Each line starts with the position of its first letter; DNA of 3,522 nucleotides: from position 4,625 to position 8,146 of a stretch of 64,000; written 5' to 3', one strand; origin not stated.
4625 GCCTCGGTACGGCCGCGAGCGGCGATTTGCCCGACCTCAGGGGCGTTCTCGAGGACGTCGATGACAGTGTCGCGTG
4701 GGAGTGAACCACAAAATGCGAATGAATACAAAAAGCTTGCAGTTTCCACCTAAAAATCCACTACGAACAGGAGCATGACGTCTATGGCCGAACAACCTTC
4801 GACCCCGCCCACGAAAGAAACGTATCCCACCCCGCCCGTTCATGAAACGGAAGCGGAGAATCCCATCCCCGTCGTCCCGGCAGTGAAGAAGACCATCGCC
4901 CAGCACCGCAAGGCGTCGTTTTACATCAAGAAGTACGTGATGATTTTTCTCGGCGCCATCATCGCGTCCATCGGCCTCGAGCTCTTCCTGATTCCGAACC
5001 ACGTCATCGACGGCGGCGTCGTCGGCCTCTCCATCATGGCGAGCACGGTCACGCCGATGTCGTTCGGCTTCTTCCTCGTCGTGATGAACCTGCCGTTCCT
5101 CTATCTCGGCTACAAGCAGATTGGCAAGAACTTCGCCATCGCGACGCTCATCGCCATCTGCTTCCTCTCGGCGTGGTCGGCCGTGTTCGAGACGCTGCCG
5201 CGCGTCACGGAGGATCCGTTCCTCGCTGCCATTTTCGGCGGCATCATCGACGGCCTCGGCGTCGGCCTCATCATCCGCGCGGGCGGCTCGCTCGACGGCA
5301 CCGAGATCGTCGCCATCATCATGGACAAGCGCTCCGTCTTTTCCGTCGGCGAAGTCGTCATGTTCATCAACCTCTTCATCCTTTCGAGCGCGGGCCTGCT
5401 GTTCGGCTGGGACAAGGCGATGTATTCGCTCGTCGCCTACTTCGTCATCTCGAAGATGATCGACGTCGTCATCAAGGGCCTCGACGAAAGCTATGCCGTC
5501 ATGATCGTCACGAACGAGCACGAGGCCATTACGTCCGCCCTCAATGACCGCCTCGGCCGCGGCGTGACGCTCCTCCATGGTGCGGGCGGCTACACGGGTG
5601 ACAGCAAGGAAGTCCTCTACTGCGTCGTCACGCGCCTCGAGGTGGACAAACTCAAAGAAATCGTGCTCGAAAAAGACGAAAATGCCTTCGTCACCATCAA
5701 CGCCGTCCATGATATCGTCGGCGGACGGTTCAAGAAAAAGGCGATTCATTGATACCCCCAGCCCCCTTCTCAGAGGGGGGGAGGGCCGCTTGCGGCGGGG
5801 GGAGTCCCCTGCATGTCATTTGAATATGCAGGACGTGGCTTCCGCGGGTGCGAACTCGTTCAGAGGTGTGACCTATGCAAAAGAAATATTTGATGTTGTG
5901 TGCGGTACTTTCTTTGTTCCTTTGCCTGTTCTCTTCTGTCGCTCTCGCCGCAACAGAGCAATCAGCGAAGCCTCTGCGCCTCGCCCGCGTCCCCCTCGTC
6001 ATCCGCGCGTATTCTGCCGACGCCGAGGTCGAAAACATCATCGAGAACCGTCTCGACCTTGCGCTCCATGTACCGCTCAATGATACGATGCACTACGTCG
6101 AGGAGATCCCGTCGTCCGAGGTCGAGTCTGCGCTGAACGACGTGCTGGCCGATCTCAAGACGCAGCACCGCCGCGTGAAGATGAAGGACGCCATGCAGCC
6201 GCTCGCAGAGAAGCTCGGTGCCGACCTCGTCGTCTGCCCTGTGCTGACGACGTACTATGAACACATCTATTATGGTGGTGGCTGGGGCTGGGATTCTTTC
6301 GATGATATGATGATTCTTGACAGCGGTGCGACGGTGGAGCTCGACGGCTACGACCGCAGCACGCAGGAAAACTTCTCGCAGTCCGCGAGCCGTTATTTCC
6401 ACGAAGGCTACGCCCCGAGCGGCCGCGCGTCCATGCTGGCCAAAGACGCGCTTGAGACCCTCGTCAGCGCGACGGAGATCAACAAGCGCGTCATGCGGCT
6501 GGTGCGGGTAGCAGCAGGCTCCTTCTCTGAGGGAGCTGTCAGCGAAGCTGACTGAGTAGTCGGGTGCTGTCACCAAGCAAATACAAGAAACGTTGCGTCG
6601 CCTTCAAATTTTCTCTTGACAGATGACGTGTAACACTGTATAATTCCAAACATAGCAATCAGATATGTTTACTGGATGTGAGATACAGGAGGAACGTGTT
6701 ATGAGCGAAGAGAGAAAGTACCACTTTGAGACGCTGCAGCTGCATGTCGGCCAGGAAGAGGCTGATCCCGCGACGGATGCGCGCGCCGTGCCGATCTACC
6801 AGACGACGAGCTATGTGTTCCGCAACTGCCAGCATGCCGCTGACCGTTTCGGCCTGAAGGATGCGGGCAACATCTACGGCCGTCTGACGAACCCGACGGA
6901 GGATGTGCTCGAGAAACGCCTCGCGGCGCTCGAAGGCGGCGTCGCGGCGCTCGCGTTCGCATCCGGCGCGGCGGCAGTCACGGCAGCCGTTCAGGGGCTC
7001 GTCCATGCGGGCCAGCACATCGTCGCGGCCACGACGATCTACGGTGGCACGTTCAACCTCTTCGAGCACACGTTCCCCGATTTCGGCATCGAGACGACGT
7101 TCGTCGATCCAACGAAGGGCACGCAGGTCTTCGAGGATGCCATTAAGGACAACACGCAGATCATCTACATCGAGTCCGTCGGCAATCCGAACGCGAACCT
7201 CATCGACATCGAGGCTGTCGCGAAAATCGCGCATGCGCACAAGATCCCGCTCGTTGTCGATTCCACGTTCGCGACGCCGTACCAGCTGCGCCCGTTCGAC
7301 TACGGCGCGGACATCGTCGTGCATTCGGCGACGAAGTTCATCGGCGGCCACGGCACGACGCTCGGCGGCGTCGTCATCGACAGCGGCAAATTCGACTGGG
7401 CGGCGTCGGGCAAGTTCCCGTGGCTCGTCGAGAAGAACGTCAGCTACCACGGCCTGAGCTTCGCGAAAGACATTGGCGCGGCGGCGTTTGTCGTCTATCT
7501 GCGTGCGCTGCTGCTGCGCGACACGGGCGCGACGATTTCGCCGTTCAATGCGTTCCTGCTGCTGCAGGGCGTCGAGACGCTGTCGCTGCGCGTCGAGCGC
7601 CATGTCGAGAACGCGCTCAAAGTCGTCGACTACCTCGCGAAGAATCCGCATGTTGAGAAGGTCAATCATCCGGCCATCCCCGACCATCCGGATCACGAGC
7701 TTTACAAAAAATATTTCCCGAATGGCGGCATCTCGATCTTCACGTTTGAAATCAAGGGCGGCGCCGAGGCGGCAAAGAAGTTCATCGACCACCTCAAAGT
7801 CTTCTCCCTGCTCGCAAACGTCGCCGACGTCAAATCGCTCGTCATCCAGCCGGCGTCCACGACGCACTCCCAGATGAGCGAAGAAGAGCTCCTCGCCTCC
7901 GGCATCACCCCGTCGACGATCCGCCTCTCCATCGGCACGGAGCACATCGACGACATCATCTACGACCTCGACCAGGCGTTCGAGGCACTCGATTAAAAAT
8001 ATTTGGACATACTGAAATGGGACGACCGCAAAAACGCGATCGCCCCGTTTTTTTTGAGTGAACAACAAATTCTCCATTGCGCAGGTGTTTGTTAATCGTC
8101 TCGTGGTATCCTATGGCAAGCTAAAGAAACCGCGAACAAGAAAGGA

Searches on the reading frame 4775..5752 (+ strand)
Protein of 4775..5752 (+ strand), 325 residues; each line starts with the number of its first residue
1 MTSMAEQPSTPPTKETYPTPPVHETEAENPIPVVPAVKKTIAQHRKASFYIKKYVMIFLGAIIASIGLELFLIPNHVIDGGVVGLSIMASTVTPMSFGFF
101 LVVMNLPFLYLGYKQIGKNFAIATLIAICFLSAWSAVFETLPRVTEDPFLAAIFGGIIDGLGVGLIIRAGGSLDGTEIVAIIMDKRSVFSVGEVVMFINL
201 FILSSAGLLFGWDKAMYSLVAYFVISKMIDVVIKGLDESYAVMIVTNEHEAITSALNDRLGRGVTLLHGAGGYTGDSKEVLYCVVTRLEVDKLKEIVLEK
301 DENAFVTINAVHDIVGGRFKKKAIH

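Call 6: search_protein_families(library=pfam, proteins=[window:4775-5752:+], max_evalue=0.01)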
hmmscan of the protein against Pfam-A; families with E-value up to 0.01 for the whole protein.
window:4775-5752:+ (325 aa): 2 families
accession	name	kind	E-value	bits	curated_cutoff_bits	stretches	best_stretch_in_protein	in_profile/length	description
PF02588.21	YitT_membrane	-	1.5e-65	220.8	24.3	1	54-256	2-204/205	Uncharacterised 5xTM membrane BCR, YitT family COG1284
PF10035.14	DUF2179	-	6.9e-22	77.5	22.8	1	262-316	1-55/55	Uncharacterized protein conserved in bacteria (DUF2179)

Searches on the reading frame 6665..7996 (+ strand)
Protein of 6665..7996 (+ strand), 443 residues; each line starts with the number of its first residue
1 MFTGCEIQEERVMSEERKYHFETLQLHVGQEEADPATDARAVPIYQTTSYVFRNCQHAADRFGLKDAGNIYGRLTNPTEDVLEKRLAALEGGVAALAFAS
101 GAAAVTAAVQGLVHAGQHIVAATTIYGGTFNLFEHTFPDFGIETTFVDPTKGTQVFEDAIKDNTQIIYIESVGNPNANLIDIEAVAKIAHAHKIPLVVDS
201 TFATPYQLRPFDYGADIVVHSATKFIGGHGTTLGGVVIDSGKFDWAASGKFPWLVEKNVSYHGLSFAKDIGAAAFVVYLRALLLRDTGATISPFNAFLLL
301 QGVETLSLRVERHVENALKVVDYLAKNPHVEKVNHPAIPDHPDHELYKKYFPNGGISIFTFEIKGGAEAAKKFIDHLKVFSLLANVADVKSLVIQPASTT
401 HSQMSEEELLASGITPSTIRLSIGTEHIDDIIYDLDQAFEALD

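Call 6: search_protein_families(library=pfam, proteins=[window:6665-7996:+], max_evalue=0.01)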
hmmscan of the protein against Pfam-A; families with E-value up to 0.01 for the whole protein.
window:6665-7996:+ (443 aa): 5 families
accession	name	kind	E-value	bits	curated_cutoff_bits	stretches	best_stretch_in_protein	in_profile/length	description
PF01053.26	Cys_Met_Meta_PP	-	3.7e-139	464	27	1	22-440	1-381/381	Cys/Met metabolism PLP-dependent enzyme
PF00155.27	Aminotran_1_2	-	7.5e-08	32.4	19.7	1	67-255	32-250/361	Aminotransferase class I and II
PF00266.25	Aminotran_5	-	2.3e-07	30.6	21.5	1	104-232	73-209/371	Aminotransferase class-V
PF01041.23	DegT_DnrJ_EryC1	-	7.9e-06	25.8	19.8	1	77-204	24-150/360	DegT/DnrJ/EryC1/StrS aminotransferase family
PF06838.17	Met_gamma_lyase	-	0.0007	18.7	24.2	1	81-243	59-240/405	Methionine gamma-lyase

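Call 45: search_protein_families(library=ncbifam, proteins=[P0131], max_evalue=0.01)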
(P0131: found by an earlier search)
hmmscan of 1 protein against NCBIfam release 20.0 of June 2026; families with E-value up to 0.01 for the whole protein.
P0131 (1272 aa): 5 families
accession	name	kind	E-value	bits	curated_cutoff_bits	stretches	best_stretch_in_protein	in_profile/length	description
NF047738.1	antiphage_MADS2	equivalog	4.6e-22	78.1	720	1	417-675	283-567/654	methylation-associated defense system DNA methyltransferase MAD2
TIGR02987.1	met_A_Alw26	exception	3e-09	36.2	353.5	2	444-574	2-123/523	Alw26I/Eco31I/Esp3I family type II restriction adenine-specific DNA-methyltransferase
NF047740.1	antiphage_MADS5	equivalog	1.6e-05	23.9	400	1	962-1070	323-436/461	methylation-associated defense system restriction endonuclease subunit S MAD5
NF033455.1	BREX_6_MTaseX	exception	6.2e-05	20.7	900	0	562-757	553-740/1319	BREX-6 system adenine-specific DNA-methyltransferase PglX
TIGR03534.1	RF_mod_PrmC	equivalog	0.0023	17.5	199.1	1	514-621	111-216/253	peptide chain release factor N(5)-glutamine methyltransferase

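Call 46: search_protein_families(library=padloc, proteins=[P0131], max_evalue=0.001)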
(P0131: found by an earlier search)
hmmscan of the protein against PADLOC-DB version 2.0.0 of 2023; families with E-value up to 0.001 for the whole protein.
P0131 (1272 aa): 96 families (the best 25 are shown)
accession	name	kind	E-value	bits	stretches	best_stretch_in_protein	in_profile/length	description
PDLC03624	REase_MTase_IIG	-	1.4e-289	961.9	1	1-1271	1-1269/1271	Type IIG restriction enzyme-methyltransferase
PDLC03615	REase_MTase_IIG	-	3.1e-163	543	1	1-919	1-903/953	Type IIG restriction enzyme-methyltransferase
PDLC03021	MTase_I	-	1.3e-36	124.5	1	323-677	40-380/491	Type I methyltransferase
PDLC04134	mad2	-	4.8e-30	102.8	1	239-677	113-448/492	mads_2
PDLC03218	MTase_II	-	2.6e-26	90.3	1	395-676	216-483/532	Type II methyltransferase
PDLC03030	MTase_I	-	4.6e-26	89.5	1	373-676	261-583/670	Type I methyltransferase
PDLC03025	MTase_I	-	2.5e-23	80.6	1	392-675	109-372/569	Type I methyltransferase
PDLC03026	MTase_I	-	2.8e-23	80.8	1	424-675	118-356/487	Type I methyltransferase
PDLC03100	Specificity_I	-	1.1e-21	75.8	1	898-1088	187-378/392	Type I specificity subunit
PDLC04137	mad5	-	5.8e-18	63.2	1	911-1067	7-157/392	mads_5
PDLC03018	MTase_I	-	1.1e-17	61.7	2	515-581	413-477/749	Type I methyltransferase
PDLC03027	MTase_I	-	1.5e-17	61.4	1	424-674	133-367/810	Type I methyltransferase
PDLC03068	Specificity_I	-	4e-17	60.5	1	910-1066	7-159/403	Type I specificity subunit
PDLC03107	Specificity_I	-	2.6e-15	54.4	1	905-1085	193-375/392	Type I specificity subunit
PDLC03034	MTase_I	-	2.7e-15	53.7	2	563-677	473-586/672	Type I methyltransferase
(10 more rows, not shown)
